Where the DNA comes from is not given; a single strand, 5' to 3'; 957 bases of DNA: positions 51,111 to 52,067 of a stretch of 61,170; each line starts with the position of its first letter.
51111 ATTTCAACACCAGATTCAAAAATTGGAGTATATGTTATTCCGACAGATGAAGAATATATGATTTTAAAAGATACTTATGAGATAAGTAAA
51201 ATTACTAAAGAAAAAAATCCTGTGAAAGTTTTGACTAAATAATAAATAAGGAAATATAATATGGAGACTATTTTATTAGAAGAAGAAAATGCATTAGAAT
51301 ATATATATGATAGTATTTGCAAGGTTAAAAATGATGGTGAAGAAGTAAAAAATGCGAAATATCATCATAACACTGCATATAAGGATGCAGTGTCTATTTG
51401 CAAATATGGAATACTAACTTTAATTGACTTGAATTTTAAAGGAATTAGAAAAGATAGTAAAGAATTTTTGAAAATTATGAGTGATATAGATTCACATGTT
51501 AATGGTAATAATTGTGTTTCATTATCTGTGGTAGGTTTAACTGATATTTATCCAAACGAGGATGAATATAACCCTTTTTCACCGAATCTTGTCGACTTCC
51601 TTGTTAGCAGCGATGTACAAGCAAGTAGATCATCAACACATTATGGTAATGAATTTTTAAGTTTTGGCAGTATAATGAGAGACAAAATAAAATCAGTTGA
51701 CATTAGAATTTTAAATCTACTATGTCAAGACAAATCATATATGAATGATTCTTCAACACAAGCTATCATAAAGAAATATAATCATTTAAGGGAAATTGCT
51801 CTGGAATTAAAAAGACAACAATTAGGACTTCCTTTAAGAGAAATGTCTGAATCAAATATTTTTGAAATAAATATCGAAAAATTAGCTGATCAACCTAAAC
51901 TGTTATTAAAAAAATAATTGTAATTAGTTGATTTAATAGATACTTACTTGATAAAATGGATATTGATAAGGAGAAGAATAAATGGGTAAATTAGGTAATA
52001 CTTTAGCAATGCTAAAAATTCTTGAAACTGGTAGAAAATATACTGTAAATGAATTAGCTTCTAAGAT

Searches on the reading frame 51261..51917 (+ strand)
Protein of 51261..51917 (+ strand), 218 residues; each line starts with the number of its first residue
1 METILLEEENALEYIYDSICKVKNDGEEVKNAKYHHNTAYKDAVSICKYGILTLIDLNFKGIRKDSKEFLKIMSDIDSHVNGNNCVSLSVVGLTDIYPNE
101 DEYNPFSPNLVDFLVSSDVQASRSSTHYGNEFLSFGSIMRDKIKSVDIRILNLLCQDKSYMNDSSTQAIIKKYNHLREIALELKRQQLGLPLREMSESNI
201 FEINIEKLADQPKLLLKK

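Call 3: search_protein_families(library=pfam, proteins=[window:51261-51917:+], max_evalue=0.01)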
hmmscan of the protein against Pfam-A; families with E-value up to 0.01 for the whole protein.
window:51261-51917:+ (218 aa): 0 families

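Call 4: search_protein_families(library=ncbifam, proteins=[window:51261-51917:+], max_evalue=0.01)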
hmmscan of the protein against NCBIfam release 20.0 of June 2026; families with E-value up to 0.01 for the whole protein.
window:51261-51917:+ (218 aa): 0 families

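Call 13: search_protein_families(library=padloc, proteins=[window:51261-51917:+], max_evalue=0.01)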
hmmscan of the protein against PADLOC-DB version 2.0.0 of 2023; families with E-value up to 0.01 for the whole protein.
window:51261-51917:+ (218 aa): 0 families

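Call 41: search_protein_families(library=pfam, proteins=[window:51261-51917:+], max_evalue=1)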
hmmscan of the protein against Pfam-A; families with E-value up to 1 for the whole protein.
window:51261-51917:+ (218 aa): 0 families
